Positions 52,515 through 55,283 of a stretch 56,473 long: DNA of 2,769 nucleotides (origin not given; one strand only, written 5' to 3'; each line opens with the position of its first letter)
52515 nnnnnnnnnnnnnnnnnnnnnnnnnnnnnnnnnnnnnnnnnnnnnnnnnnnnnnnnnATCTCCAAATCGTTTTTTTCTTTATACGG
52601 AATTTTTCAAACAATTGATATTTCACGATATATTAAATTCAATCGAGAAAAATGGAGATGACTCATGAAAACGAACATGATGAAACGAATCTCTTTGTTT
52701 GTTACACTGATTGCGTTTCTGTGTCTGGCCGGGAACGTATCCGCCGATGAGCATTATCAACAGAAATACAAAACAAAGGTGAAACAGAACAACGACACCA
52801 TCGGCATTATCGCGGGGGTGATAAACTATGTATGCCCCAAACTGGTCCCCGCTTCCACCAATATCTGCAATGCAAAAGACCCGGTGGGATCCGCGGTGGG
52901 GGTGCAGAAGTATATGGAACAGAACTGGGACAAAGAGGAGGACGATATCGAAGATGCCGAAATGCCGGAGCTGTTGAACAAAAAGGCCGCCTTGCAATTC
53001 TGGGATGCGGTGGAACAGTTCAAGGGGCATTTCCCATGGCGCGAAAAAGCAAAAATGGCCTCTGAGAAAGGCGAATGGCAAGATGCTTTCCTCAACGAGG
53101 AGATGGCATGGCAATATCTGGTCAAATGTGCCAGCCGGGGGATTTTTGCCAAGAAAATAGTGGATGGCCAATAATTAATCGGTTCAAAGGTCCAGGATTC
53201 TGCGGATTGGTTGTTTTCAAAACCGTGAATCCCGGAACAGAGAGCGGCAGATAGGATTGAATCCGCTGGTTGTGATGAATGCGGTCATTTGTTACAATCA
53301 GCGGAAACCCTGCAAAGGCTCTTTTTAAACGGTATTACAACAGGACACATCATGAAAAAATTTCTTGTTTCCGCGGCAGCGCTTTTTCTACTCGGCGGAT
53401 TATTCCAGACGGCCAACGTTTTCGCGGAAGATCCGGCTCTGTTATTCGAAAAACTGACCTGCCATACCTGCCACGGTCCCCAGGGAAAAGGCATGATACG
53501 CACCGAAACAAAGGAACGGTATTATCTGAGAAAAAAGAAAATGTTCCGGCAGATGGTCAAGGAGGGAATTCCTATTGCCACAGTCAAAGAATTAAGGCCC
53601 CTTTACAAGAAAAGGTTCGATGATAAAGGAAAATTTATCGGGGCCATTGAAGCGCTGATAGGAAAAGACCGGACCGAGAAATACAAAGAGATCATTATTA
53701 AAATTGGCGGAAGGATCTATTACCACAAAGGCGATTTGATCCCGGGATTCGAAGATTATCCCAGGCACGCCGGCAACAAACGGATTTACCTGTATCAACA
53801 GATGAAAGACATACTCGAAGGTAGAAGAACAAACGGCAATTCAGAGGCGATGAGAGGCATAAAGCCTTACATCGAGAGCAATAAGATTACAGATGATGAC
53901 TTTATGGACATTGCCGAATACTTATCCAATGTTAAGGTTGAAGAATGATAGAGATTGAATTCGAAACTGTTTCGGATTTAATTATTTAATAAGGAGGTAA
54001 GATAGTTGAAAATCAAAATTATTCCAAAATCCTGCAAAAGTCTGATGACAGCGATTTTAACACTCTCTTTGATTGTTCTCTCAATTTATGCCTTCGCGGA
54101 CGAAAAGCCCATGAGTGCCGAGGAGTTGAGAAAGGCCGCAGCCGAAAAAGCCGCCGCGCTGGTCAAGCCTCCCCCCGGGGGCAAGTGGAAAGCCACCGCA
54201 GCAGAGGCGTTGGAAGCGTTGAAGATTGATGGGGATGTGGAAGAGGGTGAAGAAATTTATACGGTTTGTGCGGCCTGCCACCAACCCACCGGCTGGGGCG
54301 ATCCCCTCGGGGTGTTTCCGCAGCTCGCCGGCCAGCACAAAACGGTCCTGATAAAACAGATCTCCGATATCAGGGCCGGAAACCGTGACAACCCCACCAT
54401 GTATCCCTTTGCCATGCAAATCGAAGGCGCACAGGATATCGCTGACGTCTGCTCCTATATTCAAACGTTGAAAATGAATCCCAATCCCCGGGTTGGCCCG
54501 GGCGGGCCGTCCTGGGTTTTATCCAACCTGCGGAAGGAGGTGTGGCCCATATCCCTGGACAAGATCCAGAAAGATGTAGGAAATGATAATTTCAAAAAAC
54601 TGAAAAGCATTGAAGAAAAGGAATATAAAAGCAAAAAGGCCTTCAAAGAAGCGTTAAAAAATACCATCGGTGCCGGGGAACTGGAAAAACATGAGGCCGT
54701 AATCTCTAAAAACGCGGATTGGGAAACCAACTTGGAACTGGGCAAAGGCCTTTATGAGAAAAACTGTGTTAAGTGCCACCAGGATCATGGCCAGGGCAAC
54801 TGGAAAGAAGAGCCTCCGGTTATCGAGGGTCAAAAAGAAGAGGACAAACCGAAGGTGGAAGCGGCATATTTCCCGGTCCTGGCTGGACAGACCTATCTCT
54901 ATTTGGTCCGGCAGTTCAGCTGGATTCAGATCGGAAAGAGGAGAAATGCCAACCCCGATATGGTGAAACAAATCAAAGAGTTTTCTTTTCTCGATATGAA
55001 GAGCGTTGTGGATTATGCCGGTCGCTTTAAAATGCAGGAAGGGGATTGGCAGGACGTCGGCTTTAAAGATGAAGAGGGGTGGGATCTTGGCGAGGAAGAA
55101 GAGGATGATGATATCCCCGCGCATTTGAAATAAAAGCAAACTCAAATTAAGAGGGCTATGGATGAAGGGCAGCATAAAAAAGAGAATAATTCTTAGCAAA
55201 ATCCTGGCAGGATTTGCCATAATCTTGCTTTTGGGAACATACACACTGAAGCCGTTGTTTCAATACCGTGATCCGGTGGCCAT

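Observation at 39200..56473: Alternative Complex III operon fused to a clade II (Sec-type) nosZ cluster under a GAF-kinase / NtrC / sigma-54 module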

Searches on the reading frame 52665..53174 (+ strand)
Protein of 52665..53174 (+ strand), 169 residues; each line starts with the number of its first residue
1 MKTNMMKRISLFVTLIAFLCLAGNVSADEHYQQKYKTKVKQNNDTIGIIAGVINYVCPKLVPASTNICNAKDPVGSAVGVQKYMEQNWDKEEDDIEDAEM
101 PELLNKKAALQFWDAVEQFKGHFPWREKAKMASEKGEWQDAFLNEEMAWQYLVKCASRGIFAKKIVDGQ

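Call 7: search_protein_families(library=pfam, proteins=[window:52665-53174:+], max_evalue=0.01)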
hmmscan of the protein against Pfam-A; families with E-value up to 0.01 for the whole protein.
window:52665-53174:+ (169 aa): 0 families

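Call 8: search_protein_families(library=ncbifam, proteins=[window:52665-53174:+], max_evalue=0.01)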
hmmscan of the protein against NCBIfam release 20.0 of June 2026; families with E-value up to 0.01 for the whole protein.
window:52665-53174:+ (169 aa): 0 families

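Call 71: find_homologous_proteins(query=window:52665-53171:+, max_evalue=0.001)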
Query window:52665-53171:+ (169 aa): 243 proteins with E <= 0.001 among 265 candidates; the best 120 are listed.
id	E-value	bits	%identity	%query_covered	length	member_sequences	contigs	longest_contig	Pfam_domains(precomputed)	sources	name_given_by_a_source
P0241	1.1e-98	346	89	100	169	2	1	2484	-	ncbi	-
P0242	4.9e-92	324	83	100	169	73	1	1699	-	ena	-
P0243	2.2e-91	322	84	100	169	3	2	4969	-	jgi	jgi:hypothetical protein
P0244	2.6e-91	322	83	100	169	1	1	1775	-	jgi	-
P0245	3.9e-91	321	85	100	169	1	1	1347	-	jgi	jgi:hypothetical protein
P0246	6.3e-91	320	84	100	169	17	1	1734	-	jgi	-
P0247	1.0e-90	320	83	100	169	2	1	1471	-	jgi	jgi:hypothetical protein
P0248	2.7e-90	318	83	100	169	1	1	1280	-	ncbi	-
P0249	3.8e-90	318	82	100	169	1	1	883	-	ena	-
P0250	5.2e-90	317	84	97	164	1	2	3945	-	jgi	-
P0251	6.5e-90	317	83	100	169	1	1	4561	-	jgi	jgi:hypothetical protein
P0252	9.0e-90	317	82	100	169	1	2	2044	-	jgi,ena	-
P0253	9.6e-90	317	82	100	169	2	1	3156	-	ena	-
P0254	1.4e-89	316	82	100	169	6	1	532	-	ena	-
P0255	1.5e-89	316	82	100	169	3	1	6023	-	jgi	jgi:hypothetical protein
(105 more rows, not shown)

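Call 79: predict_structure(alignment_id=A2)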
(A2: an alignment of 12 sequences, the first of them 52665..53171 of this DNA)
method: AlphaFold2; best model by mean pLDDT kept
length: 169 residues; sequences in the alignment: 12
mean_pLDDT: 79.7   pTM: 0.67
mean pLDDT of the five models: 79.7, 79.6, 79.5, 79.2, 79.0
residues with pLDDT >= 90: 43; 70-90: 96; 50-70: 20; < 50: 10
segments of 3 or more residues with pLDDT < 50: 91-100
pLDDT, mean of each block of 10 residues (from residue 1): 64 77 76 96 87 82 79 75 70 46 70 81 92 95 95 86 82
secondary structure, 60 per line:
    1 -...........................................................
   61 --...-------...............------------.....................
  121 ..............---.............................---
elements in order: H2-60 H73-87 H100-134 H138-166

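Call 83: fold_search(model_id=the predicted structure, library=pdb)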
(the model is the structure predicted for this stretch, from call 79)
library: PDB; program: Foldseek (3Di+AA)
matches with E <= 10: 244; with E <= 0.001: 0
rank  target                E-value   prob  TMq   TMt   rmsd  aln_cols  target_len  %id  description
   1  7x8v_A                3.9e-01  0.44  0.28  0.26  17.1       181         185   11  Cooperative regulation of PBI1 and MAPKs controls WRKY45 transcription factor in rice immunity (released 2022-04-06)
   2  8s2f_AAA              4.1e-01  0.16  0.20  0.19  21.6       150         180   19  Crystal structure of Borrelia burgdorferi paralogous family 12 outer surface protein BBH37 (released 2025-03-05)
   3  8dt0_B                5.2e-01  0.38  0.30  0.35  17.6       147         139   16  Scaffolding protein functional sites using deep learning (released 2022-08-10)
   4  4uos                  5.5e-01  0.35  0.30  0.28  18.8       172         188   13  Thermodynamic hyperstability in parametrically designed helical bundles (released 2014-11-05)
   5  7x8v_E                6.1e-01  0.77  0.40  0.37  18.1       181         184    9  Cooperative regulation of PBI1 and MAPKs controls WRKY45 transcription factor in rice immunity (released 2022-04-06)
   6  8dt0_A                6.4e-01  0.38  0.34  0.39  16.6       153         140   19  Scaffolding protein functional sites using deep learning (released 2022-08-10)
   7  7xge_G                7.1e-01  0.25  0.29  0.30  16.9       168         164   11  Crystal structure of MCL-1 in complex with computationally designed inhibitor protein (released 2022-07-20)
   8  7xge_A                7.1e-01  0.23  0.29  0.29  16.4       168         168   12  Crystal structure of MCL-1 in complex with computationally designed inhibitor protein (released 2022-07-20)
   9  5xsj_L                7.1e-01  0.21  0.27  0.33  16.3       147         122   10  XylFII-LytSN complex (released 2017-08-02)
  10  7xgg_A                9.1e-01  0.20  0.29  0.30  16.8       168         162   11  Crystal structure of BCL-xL in complex with computationally designed inhibitor protein (released 2022-07-20)
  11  8s2p_AAA              1.1e+00  0.10  0.20  0.18  21.6       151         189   17  Crystal structure of Borrelia burgdorferi paralogous family 12 outer surface protein BBH37 (space group p21) (released 2025-03-05)
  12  9dwa_A                1.1e+00  0.63  0.40  0.52  15.4       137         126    7  Crystal structure of FABLE, MPD condition (released 2025-08-20)
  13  9n0i_E                1.1e+00  0.38  0.35  0.42  15.6       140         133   10  Crystal structure of KABLE double mutant (Lys14Pro, Leu20Trp) (released 2025-08-20)
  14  8s2f_BBB              1.1e+00  0.10  0.22  0.21  20.2       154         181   10  Crystal structure of Borrelia burgdorferi paralogous family 12 outer surface protein BBH37 (released 2025-03-05)
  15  6e6a_A                1.2e+00  0.16  0.28  0.29  17.2       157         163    9  Triclinic crystal form of IncA G144A point mutant (released 2019-07-10)
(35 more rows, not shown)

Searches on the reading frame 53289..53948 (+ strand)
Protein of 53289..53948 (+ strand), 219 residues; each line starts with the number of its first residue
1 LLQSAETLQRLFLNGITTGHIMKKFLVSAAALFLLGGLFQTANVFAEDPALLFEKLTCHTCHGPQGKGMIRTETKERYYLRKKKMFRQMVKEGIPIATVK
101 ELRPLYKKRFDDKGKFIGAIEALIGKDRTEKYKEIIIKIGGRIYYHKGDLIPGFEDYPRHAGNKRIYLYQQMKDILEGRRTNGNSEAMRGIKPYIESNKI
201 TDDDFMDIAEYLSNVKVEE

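Call 7: search_protein_families(library=pfam, proteins=[window:53289-53948:+], max_evalue=0.01)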
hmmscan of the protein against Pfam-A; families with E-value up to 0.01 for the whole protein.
window:53289-53948:+ (219 aa): 2 families
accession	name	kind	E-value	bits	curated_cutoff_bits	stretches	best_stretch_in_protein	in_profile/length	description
PF00034.26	Cytochrom_C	-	3e-05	25.7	21.3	1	52-215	7-89/90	Cytochrome c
PF13442.11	Cytochrome_CBB3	-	0.00014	22.5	27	0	47-94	4-45/68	Cytochrome C oxidase, cbb3-type, subunit III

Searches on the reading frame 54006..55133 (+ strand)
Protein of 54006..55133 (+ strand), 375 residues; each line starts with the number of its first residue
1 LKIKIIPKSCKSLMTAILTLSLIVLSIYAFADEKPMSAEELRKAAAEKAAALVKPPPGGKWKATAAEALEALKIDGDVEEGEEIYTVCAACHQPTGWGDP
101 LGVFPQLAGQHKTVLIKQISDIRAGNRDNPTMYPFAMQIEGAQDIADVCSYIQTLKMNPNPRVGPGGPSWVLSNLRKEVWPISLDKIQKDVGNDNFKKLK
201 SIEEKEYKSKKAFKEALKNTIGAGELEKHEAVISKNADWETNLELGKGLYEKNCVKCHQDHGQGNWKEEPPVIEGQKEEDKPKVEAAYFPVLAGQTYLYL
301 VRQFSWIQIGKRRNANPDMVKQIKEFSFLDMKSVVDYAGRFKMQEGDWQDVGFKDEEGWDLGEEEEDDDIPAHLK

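Call 7: search_protein_families(library=pfam, proteins=[window:54006-55133:+], max_evalue=0.01)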
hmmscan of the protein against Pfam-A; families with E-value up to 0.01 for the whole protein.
window:54006-55133:+ (375 aa): 3 families
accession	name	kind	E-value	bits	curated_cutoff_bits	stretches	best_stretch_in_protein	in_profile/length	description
PF00034.26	Cytochrom_C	-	4.8e-17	63.5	21.3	2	78-156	1-90/90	Cytochrome c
PF13442.11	Cytochrome_CBB3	-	1.5e-10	41.7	27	2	243-276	3-30/68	Cytochrome C oxidase, cbb3-type, subunit III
PF09699.15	Paired_CXXCH_1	-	0.0015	18.6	20.6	0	251-264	6-19/41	Doubled CXXCH motif (Paired_CXXCH_1)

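Call 8: search_protein_families(library=ncbifam, proteins=[window:54006-55133:+], max_evalue=0.01)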
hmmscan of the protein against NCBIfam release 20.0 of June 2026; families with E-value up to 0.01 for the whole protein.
window:54006-55133:+ (375 aa): 8 families
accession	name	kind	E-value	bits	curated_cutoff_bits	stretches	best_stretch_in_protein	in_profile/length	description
NF050122.1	bc1_QcrC_actin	exception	9.7e-10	38.2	200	2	43-161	104-217/253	cytochrome bc1 complex diheme cytochrome c subunit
TIGR02603.1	CxxCH_TIGR02603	domain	5.8e-07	29.6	68.15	1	76-112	1-36/134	putative heme-binding domain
NF049874.1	PdsA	exception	1.9e-06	27.9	330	0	290-337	147-193/198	periplasmic diheme shuttle PdsA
TIGR00782.1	ccoP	equivalog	2.4e-05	23.8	179.95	1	207-271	167-231/285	cytochrome-c oxidase, cbb3-type subunit III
NF011054.0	PRK14486.1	equivalog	8.9e-05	22.1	447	1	218-293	187-260/294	putative bifunctional cbb3-type cytochrome c oxidase subunit II/cytochrome c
NF040606.1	CytoC_perox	subfamily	9.3e-05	21.8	150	0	242-268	297-323/524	di-heme-cytochrome C peroxidase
NF045773.1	cytochro_C550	exception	0.00014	21.8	125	0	238-271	44-75/118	cytochrome c550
TIGR04485.1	thiosulf_SoxX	equivalog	0.0016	19.1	61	0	88-155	5-78/78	sulfur oxidation c-type cytochrome SoxX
